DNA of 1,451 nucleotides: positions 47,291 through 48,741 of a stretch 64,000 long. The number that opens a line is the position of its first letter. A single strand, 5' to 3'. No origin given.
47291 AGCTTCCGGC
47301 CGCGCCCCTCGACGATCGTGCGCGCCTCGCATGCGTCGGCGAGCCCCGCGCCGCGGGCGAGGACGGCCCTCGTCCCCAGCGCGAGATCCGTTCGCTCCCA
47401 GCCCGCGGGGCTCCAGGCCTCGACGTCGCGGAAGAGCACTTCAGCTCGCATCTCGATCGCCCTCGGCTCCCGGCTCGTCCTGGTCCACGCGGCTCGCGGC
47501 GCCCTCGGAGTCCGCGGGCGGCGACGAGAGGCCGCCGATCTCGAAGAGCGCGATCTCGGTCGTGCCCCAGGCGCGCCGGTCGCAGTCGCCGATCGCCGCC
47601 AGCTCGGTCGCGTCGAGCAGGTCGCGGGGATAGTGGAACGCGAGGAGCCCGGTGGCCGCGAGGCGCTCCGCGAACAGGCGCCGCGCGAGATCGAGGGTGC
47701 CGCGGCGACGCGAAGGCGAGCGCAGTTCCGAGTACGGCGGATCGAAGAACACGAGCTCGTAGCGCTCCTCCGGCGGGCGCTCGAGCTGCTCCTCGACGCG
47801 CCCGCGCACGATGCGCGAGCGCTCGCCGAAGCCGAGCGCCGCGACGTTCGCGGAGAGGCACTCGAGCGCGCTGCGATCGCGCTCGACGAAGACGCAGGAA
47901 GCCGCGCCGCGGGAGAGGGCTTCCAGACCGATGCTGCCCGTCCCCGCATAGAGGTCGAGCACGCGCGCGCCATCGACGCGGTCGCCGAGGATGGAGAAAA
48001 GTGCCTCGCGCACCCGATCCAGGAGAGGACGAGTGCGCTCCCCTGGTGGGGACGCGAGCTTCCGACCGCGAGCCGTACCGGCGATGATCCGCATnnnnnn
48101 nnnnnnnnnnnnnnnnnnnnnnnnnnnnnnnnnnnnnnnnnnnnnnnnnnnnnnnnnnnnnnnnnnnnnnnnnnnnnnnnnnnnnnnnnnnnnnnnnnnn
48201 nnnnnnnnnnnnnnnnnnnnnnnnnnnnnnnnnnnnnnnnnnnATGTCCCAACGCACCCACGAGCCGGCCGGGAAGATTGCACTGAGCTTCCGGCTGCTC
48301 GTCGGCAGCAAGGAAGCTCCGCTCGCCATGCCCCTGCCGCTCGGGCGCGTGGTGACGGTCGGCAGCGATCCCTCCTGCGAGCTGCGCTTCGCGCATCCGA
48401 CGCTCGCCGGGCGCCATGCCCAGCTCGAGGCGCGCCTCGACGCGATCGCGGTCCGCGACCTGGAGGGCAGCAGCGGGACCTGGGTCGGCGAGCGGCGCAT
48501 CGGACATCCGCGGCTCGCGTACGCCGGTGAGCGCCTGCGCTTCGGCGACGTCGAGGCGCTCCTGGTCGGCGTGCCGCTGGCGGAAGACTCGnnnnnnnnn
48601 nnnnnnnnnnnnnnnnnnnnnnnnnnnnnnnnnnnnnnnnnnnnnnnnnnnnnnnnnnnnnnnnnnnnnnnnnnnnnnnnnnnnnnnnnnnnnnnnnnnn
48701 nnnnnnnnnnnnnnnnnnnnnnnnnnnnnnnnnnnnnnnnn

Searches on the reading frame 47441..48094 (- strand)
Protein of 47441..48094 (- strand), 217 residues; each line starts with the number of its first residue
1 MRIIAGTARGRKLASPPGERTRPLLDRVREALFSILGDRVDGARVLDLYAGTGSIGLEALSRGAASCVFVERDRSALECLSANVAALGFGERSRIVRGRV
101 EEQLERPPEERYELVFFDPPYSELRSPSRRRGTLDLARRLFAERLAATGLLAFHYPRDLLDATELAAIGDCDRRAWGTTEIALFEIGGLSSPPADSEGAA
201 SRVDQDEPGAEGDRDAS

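Call 3: search_protein_families(library=pfam, proteins=[window:47441-48094:-], max_evalue=0.01)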
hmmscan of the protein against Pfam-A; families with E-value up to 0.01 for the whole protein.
window:47441-48094:- (217 aa): 4 families
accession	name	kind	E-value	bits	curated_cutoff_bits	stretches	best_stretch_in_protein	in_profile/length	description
PF03602.21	Cons_hypoth95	-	4.9e-43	147.3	24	1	1-125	1-127/182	Conserved hypothetical protein 95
PF05175.20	MTS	-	4.9e-07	30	23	1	25-123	16-110/170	Methyltransferase small domain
PF13649.12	Methyltransf_25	-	0.00078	20.5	27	1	45-127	1-80/97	Methyltransferase domain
PF02086.21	MethyltransfD12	-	0.002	18.3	22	0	102-149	166-213/253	D12 class N6 adenine-specific DNA methyltransferase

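Call 4: search_protein_families(library=ncbifam, proteins=[window:47441-48094:-], max_evalue=0.01)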
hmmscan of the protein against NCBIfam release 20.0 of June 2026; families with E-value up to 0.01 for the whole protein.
window:47441-48094:- (217 aa): 18 families
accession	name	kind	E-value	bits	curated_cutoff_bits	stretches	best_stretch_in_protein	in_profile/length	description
TIGR00095.1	TIGR00095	equivalog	3.6e-37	127.9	117.5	1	2-185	13-192/194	16S rRNA (guanine(966)-N(2))-methyltransferase RsmD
NF008157.0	PRK10909.1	equivalog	8.3e-27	94.3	302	1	1-122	13-132/199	16S rRNA (guanine(966)-N(2))-methyltransferase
NF043040.1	corrin_prot_MT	hypoth_equivalog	4.9e-07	29.4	180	1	27-142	29-140/216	corrinoid protein-associated methyltransferase CpaM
TIGR03534.1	RF_mod_PrmC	equivalog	8.8e-07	28.6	199.1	1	40-123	87-168/253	peptide chain release factor N(5)-glutamine methyltransferase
NF046099.1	RSP_2647_MTase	equivalog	1e-06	27.9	600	1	40-121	216-299/391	RSP_2647 family RNA methyltransferase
NF008748.0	PRK11783.1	equivalog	1.5e-06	26.7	466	1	35-138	535-636/704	bifunctional 23S rRNA (guanine(2069)-N(7))-methyltransferase RlmK/23S rRNA (guanine(2445)-N(2))-methyltransferase RlmL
TIGR02469.1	CbiT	equivalog_domain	1.7e-06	28.3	78.3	1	41-102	19-80/124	precorrin-6Y C5,15-methyltransferase (decarboxylating) subunit CbiT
TIGR00536.1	hemK_fam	subfamily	1.2e-05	24.5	115.5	1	42-127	115-198/286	HemK family protein methyltransferase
TIGR03533.1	L3_gln_methyl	equivalog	3.8e-05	23.2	229.7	1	34-123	115-201/284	50S ribosomal protein L3 N(5)-glutamine methyltransferase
NF001556.0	PRK00377.1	equivalog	5.7e-05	23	238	1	41-106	40-107/198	cobalt-precorrin-6Y C(15)-methyltransferase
NF001790.0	PRK00517.3-3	equivalog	0.00039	19.9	269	1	38-124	119-203/262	50S ribosomal protein L11 methyltransferase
NF033380.1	Rlm_2499C5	equivalog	0.00085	18.2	650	1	40-144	219-322/391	23S rRNA (cytosine(2499)-C(5))-methyltransferase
TIGR00537.1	hemK_rel_arch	hypoth_equivalog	0.0009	19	87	1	39-137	17-108/179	HemK2/MTQ2 family protein methyltransferase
NF047853.1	tRm6a37MtseTrmN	equivalog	0.0015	18.3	350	1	43-124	45-127/244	tRNA(1)(Val) (adenine(37)-N(6))-methyltransferase TrmN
NF006138.0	PRK08287.1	equivalog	0.0025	17.7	210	1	41-90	31-81/189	decarboxylating cobalt-precorrin-6B (C(15))-methyltransferase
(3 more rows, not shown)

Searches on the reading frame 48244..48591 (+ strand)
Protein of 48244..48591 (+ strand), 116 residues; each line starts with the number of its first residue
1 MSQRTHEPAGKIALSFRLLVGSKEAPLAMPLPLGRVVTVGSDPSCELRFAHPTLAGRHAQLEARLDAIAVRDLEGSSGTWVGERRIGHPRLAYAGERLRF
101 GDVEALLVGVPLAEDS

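Call 69: search_solved_structures(query=window:48244-48591:+, max_evalue=1, show_alignments=4)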
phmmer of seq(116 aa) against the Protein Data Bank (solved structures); distinct sequences matched with E-value up to 1: 10.
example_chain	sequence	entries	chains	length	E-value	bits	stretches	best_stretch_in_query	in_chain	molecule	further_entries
3va1_A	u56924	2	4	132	0.013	19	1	16-107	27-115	Mediator of DNA damage checkpoint protein 1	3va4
3umz_A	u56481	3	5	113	0.018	18.6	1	21-107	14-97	Mediator of DNA damage checkpoint protein 1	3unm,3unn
3un0_B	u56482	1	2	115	0.019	18.6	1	21-107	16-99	Mediator of DNA damage checkpoint protein 1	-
3uot_A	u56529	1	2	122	0.02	18.5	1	20-107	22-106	Mediator of DNA damage checkpoint protein 1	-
3gqs_A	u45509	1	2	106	0.022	18.3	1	28-108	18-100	Adenylate cyclase-like protein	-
4jon_A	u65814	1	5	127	0.26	14.9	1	35-101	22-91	Centrosomal protein of 170 kDa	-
6ccd_A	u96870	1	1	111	0.28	14.8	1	33-103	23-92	ABC transporter ATP-binding/permease protein Rv1747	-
2kb3_A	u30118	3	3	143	0.72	13.5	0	36-108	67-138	Oxoglutarate dehydrogenase inhibitor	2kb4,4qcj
8p5x_G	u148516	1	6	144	0.74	13.4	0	36-108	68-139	Oxoglutarate dehydrogenase inhibitor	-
6i2q_B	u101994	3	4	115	0.82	13.3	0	37-116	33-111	Glycogen accumulation regulator GarA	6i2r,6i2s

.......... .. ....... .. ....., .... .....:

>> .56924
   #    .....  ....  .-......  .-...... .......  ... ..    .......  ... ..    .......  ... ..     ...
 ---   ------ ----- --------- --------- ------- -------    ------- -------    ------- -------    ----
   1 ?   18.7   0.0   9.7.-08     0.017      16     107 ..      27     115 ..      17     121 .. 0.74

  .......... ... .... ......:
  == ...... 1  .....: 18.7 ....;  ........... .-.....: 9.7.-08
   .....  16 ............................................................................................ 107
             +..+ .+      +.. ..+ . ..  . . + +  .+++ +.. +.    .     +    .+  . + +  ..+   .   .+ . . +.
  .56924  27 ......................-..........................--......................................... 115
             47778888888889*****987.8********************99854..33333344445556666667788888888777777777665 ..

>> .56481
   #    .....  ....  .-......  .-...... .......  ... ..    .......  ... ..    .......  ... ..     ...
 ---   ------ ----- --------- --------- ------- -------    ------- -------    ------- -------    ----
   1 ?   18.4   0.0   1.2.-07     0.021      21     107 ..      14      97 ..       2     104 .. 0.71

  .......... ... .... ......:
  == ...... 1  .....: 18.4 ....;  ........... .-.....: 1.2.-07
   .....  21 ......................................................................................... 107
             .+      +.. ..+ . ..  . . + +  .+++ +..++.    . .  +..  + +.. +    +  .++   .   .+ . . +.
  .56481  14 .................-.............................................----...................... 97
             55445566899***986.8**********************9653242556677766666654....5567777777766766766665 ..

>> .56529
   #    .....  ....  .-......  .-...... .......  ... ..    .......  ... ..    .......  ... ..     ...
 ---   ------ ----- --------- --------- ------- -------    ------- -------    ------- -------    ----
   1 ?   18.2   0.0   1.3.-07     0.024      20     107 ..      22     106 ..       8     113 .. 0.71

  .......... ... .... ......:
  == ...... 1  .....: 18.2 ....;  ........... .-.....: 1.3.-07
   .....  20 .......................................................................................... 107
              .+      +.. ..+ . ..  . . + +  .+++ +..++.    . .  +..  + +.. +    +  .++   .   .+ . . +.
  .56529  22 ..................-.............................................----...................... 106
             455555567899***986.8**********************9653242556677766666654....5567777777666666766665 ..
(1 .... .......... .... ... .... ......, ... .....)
